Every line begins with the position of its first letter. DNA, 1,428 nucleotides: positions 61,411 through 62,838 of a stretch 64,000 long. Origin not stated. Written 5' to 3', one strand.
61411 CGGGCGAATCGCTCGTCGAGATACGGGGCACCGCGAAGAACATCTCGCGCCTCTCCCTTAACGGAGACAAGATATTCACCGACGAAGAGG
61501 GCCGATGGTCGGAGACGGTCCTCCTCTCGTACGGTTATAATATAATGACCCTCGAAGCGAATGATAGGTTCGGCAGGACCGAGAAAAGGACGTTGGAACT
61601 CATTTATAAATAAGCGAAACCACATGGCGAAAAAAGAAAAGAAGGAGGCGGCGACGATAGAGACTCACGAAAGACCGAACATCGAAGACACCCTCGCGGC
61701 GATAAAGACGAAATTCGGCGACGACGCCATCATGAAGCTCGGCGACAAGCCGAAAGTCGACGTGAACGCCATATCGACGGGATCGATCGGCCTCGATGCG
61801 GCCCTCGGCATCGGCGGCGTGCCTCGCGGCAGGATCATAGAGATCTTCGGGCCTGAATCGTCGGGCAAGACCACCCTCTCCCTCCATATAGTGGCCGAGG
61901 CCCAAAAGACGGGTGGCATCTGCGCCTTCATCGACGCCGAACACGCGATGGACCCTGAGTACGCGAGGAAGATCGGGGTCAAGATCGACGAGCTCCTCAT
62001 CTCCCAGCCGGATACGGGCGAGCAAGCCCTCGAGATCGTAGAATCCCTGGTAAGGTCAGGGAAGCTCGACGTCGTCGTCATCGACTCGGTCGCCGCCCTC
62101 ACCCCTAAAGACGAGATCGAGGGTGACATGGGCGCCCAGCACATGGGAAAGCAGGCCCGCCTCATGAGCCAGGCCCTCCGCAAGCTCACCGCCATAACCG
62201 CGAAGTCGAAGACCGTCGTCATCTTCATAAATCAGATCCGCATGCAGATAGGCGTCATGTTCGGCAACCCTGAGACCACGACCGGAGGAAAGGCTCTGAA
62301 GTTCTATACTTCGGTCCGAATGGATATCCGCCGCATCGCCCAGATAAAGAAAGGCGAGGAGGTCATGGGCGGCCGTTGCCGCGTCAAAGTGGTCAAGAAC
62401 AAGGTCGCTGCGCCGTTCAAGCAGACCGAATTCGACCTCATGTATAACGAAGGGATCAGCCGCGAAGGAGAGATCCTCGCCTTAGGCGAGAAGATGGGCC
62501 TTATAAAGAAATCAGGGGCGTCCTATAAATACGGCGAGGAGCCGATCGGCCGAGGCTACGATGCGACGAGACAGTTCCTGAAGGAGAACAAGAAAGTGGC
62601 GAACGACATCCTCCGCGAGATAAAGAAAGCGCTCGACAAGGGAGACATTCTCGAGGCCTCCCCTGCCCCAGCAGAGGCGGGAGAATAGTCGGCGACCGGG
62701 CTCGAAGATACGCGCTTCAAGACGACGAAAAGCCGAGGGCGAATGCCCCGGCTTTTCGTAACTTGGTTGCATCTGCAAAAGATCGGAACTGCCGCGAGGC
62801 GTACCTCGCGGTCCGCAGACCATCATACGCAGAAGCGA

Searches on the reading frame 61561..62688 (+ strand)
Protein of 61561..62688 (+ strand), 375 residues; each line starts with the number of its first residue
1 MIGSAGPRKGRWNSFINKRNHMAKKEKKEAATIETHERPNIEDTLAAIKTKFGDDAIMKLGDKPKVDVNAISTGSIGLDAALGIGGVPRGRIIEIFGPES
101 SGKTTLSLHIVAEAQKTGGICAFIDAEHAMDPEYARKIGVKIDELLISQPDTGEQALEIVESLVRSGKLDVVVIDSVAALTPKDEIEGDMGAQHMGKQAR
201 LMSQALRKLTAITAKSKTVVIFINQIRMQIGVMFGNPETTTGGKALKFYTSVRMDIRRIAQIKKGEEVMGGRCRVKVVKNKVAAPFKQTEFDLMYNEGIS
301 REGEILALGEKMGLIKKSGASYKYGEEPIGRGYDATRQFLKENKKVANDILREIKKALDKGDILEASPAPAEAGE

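Call 26: search_protein_families(library=pfam, proteins=[window:61561-62688:+], max_evalue=0.001)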
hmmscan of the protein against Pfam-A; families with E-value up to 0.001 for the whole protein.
window:61561-62688:+ (375 aa): 9 families
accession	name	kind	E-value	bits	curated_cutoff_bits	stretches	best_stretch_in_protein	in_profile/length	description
PF00154.27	RecA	-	1.2e-136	454.7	27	1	41-300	3-262/262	recA bacterial DNA recombination protein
PF21096.2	RecA_C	-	5.9e-15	55.6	27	1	303-358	1-56/57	RecA C-terminal domain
PF08423.17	Rad51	-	3.4e-11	43.3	22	1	68-258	5-211/244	Rad51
PF06745.19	ATPase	-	4.9e-08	33.1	26.6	1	72-143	2-75/231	KaiC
PF01637.24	ATPase_2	-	2.3e-05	24.7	33.2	1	91-227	21-120/225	ATPase domain predominantly from Archaea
PF13401.12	AAA_22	-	0.00013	22.8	27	1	91-185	6-97/130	AAA domain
PF13481.12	AAA_25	-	0.00015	21.9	27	0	87-200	30-174/195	AAA domain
PF02283.22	CobU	-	0.00032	20.7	27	1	95-230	3-129/168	Cobinamide kinase / cobinamide phosphate guanyltransferase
PF13191.12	AAA_16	-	0.00068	20.6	32.6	0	88-225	22-140/167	AAA ATPase domain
